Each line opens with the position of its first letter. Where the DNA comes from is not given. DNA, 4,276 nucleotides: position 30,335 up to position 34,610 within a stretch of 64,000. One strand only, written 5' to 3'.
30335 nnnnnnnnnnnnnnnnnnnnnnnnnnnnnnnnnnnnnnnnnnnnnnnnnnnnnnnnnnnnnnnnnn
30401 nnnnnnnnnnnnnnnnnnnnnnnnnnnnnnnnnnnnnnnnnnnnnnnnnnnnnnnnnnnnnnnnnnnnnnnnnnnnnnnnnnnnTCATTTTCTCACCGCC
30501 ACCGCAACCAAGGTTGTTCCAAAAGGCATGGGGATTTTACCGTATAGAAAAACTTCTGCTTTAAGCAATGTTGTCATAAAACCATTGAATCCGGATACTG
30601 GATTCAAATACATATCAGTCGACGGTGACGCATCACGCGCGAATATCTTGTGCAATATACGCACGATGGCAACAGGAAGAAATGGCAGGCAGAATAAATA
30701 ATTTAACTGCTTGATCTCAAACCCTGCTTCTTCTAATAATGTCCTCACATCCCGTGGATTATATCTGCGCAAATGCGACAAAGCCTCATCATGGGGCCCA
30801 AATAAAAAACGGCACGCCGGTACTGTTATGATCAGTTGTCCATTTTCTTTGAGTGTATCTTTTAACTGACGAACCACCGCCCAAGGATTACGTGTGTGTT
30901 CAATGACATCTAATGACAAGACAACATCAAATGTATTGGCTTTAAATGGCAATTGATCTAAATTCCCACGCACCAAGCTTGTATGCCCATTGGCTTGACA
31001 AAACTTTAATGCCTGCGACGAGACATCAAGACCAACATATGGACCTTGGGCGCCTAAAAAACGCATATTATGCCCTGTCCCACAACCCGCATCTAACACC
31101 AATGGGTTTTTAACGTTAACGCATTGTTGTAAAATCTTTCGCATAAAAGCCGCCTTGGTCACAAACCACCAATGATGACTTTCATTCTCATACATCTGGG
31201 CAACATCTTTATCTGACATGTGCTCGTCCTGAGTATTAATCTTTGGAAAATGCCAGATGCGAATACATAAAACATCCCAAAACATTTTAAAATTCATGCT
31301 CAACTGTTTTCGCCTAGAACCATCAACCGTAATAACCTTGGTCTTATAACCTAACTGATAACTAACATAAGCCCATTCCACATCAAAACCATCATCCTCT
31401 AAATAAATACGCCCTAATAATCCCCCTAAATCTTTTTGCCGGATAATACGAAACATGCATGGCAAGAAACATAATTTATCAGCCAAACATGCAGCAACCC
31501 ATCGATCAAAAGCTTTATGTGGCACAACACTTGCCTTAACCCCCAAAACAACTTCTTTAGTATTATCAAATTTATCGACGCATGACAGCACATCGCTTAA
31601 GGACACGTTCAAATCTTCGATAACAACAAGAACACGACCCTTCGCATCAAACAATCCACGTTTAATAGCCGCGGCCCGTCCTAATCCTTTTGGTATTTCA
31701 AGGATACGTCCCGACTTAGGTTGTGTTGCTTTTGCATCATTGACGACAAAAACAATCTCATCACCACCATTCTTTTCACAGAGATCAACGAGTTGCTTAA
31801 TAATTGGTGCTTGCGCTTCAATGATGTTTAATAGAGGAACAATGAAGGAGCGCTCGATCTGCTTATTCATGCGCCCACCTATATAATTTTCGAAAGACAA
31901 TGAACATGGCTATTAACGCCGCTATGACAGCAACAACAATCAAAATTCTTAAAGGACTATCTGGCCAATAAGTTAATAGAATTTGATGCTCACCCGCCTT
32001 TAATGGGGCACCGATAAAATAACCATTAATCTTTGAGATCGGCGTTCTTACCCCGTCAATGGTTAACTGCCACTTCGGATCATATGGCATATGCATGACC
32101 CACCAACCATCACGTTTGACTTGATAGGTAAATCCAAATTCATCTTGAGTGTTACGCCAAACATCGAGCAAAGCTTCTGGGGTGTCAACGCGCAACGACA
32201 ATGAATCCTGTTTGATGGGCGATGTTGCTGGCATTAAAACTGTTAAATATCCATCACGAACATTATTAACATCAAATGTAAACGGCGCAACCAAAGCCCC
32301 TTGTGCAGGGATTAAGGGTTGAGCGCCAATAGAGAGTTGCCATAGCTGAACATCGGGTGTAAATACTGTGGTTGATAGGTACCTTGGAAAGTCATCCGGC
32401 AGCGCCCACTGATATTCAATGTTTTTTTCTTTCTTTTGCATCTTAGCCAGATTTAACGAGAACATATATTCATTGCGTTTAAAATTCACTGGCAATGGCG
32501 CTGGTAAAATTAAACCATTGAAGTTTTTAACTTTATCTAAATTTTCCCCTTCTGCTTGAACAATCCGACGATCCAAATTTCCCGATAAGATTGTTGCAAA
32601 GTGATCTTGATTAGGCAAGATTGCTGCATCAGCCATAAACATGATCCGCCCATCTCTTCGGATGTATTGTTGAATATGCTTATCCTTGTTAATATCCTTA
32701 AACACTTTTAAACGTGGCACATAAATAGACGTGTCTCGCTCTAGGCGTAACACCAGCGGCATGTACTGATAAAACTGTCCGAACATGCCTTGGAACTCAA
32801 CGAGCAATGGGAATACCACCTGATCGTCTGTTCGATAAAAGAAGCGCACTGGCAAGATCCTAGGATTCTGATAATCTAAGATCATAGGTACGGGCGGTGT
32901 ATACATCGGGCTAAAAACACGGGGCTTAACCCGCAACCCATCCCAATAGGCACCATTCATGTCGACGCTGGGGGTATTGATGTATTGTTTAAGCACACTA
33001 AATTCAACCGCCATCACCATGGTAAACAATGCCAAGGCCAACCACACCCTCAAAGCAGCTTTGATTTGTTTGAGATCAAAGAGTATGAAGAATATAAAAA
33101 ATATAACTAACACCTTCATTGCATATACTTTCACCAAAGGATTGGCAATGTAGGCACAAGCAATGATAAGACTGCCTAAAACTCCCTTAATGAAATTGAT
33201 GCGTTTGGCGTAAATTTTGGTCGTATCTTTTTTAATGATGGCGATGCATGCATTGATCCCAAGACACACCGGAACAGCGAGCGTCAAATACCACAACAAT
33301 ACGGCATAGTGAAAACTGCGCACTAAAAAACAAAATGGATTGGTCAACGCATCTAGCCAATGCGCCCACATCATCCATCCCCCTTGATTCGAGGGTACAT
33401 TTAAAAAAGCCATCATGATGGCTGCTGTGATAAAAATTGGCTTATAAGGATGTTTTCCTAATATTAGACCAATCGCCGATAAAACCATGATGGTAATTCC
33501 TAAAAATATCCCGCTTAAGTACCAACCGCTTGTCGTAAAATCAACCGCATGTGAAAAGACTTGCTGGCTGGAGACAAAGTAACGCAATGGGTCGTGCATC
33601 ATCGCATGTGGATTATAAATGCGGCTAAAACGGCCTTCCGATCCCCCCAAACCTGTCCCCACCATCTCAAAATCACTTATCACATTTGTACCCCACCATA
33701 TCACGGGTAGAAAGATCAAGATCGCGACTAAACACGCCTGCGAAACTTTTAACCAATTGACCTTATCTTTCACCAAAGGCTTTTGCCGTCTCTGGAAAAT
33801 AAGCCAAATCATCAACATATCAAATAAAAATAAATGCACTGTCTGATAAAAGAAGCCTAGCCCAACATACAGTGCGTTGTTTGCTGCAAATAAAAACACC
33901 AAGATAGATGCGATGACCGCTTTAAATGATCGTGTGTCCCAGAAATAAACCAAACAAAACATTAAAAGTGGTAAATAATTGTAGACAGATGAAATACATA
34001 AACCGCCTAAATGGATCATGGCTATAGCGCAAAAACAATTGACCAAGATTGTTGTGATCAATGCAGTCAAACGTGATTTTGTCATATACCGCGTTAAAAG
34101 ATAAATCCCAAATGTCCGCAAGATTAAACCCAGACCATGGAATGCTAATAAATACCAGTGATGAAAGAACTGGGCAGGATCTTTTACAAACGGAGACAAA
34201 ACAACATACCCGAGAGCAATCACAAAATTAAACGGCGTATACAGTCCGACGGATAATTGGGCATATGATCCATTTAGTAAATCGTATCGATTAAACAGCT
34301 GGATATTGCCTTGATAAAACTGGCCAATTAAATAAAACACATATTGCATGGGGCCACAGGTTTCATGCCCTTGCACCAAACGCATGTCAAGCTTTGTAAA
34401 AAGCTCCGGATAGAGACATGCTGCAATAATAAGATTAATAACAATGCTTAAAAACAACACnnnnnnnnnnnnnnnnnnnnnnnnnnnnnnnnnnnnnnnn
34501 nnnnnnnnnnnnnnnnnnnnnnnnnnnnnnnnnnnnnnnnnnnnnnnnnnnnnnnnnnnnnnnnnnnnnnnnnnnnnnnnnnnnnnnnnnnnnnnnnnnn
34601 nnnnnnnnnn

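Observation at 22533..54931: Expanded paralogous family (A) of 600-800-aa polytopic membrane proteins with an unrecognised conserved C-terminal domain: six full-length, one truncated and one split copy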

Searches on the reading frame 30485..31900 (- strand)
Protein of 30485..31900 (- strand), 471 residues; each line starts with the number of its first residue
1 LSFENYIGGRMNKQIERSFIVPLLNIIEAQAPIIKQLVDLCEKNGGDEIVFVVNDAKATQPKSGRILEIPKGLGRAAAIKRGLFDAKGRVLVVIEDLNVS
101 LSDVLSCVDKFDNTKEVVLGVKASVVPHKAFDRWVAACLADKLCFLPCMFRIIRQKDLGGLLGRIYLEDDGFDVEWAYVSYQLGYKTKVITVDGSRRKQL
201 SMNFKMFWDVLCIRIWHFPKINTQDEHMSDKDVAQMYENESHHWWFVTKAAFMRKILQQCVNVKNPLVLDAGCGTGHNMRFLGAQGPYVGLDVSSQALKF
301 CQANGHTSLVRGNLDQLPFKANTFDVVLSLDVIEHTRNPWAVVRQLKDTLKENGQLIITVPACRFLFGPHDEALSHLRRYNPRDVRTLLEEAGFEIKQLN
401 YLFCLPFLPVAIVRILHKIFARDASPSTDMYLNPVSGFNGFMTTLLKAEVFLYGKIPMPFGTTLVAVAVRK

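Call 5: search_protein_families(library=pfam, proteins=[window:30485-31900:-], max_evalue=0.01)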
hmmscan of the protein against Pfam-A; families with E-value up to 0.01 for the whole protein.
window:30485-31900:- (471 aa): 8 families
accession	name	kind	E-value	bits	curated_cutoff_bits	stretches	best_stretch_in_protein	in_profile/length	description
PF08241.18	Methyltransf_11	-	2e-19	70.4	21.2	1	269-358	1-95/95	Methyltransferase domain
PF13489.12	Methyltransf_23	-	1.8e-17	64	27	1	252-398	8-163/164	Methyltransferase domain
PF13649.12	Methyltransf_25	-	6.6e-16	59.2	27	1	268-354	1-97/97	Methyltransferase domain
PF08242.18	Methyltransf_12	-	3e-15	57.2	30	1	269-356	1-98/98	Methyltransferase domain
PF13847.12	Methyltransf_31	-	5.2e-14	52.6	27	1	267-362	6-113/145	Methyltransferase domain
PF08003.17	Methyltransf_9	-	9.4e-11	41.7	23.8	1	255-359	106-218/315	Protein of unknown function (DUF1698)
PF07021.18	MetW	-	2.3e-06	27.8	21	1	267-362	16-111/193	Methionine biosynthesis protein MetW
PF01209.24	Ubie_methyltran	-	0.0062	16.3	20.1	0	253-357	35-150/233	ubiE/COQ5 methyltransferase family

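Call 60: search_solved_structures(query=window:30485-31900:-, max_evalue=0.01)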
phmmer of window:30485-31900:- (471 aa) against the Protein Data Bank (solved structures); distinct sequences matched with E-value up to 0.01: 29.
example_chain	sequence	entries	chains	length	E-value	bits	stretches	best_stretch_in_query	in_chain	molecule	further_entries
1vl5_A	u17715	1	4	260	7.7e-11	44.6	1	242-401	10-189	unknown conserved protein BH2331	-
3l8d_A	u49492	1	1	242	3.5e-10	42.4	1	234-360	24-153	Methyltransferase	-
3cc8_A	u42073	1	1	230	2.3e-09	39.7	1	235-363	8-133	Putative methyltransferase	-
7ct8_A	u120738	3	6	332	2.4e-08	36.4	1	256-360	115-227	tRNA U34 carboxymethyltransferase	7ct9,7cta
4qnu_A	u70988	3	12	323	1.7e-07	33.5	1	257-359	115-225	tRNA (mo5U34)-methyltransferase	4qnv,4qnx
2avn_A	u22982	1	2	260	5.7e-07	31.9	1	263-361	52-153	ubiquinone/menaquinone biosynthesis methyltransferase-related protein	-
3mgg_A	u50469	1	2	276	6.6e-07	31.6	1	253-358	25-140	Methyltransferase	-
9xab_1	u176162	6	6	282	2.9e-06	29.5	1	248-335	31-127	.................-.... protein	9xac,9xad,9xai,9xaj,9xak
6uak_A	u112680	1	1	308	3.2e-06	29.4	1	259-368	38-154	SAM dependent methyltransferase LahSB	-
1vlm_A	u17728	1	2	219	3.7e-06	29.2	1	232-404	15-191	SAM-dependent methyltransferase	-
4p7c_A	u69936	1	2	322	1.3e-05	27.4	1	261-359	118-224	tRNA (mo5U34)-methyltransferase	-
7wtw_q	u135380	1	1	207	2.2e-05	26.6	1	262-335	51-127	Probable 18S rRNA (guanine-N(7))-methyltransferase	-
6g4w_q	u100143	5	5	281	4.3e-05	25.7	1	262-335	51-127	Probable 18S rRNA (guanine-N(7))-methyltransferase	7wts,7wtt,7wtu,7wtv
5wp5_A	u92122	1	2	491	5.2e-05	25.4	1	266-395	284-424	Phosphomethylethanolamine N-methyltransferase 2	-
1xxl_A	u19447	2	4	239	7.3e-05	24.9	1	267-401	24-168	YcgJ protein | ycgJ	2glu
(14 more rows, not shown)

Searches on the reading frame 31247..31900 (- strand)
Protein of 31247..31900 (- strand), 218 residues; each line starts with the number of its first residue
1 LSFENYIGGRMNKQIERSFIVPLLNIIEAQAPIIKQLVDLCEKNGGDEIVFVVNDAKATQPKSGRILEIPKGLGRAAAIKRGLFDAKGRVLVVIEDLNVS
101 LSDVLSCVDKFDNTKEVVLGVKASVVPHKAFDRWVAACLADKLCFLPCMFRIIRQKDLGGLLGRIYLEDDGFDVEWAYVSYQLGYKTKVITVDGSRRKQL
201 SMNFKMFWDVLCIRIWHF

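Call 74: search_solved_structures(query=window:31247-31900:-, max_evalue=5)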
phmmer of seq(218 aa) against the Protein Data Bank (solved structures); distinct sequences matched with E-value up to 5: 17.
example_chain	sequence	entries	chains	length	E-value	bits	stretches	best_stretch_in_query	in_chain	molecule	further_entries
7r2k_A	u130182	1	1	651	0.11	15.4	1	13-91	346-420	CRISPR-associated helicase Cas3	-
9eau_C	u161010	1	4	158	0.68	12.7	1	60-108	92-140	Capsid protein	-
3j2w_I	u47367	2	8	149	0.7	12.7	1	60-107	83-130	Capsid protein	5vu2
6nk5_I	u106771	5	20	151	0.71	12.6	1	60-107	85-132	Capsid protein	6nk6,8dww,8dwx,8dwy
6nk7_I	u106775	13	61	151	0.72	12.6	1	60-107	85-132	Capsid protein | CHIKV capsid protein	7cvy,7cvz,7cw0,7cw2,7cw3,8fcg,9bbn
5h23_A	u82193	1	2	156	0.76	12.5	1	60-107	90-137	Capsid Protein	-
2nbu_A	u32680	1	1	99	0.79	12.5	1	36-69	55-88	UV excision repair protein RAD23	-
8p61_A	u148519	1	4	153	0.79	12.5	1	60-106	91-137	Capsid protein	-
1dyl_A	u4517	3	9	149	0.86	12.4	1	60-100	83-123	NUCLEOCAPSID PROTEIN | SEMLIKI FOREST VIRUS CAPSID PROTEIN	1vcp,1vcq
9bcy_AAA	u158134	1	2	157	0.89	12.3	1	60-106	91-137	Structural polyprotein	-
8ua8_D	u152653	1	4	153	0.91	12.3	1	60-100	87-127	Capsid protein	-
8yvy_D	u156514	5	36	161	0.99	12.2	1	60-100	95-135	capsid protein | capsid protein, partial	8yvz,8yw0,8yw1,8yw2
8ihp_C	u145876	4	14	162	1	12.2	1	60-100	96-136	Capsid protein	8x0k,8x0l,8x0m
4qmi_A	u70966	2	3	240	1.7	11.4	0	42-70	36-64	Cytoskeleton-associated protein 5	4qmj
7fd2_C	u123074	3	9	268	1.8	11.3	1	60-106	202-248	capsid protein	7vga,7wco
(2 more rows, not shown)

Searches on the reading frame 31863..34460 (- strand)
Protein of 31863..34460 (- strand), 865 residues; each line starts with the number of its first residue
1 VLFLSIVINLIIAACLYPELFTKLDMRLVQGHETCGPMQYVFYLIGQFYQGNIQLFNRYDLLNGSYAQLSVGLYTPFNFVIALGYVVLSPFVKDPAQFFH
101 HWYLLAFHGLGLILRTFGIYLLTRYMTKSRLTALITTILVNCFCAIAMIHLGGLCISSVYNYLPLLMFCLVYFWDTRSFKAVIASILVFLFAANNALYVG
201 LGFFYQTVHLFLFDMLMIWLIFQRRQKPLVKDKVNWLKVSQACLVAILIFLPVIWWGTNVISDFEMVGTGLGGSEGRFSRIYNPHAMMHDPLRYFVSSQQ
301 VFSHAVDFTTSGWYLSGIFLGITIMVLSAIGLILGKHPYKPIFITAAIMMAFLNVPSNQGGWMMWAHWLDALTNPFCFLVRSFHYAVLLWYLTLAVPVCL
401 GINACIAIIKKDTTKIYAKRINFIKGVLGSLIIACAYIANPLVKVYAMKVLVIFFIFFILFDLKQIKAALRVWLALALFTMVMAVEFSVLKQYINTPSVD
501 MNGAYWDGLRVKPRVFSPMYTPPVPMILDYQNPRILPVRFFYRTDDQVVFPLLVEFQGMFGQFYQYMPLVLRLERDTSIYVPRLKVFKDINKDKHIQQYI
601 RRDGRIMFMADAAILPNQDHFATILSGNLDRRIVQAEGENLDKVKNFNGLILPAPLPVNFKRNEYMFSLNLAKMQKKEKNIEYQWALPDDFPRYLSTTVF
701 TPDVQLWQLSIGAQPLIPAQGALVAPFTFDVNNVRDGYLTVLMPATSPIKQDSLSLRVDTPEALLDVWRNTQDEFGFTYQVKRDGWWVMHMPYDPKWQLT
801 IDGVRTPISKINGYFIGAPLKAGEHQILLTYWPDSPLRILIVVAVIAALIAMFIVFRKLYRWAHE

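Call 5: search_protein_families(library=pfam, proteins=[window:31863-34460:-], max_evalue=0.01)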
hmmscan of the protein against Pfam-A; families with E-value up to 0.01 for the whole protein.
window:31863-34460:- (865 aa): 1 family
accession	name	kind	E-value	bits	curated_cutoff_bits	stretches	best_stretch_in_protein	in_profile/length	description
PF09586.16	YfhO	-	3.5e-12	46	28.5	1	770-834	761-826/835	Bacterial membrane protein YfhO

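Call 7: search_protein_families(library=ncbifam, proteins=[window:31863-34460:-], max_evalue=0.1)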
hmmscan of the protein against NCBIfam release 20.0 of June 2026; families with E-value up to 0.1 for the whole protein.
window:31863-34460:- (865 aa): 0 families
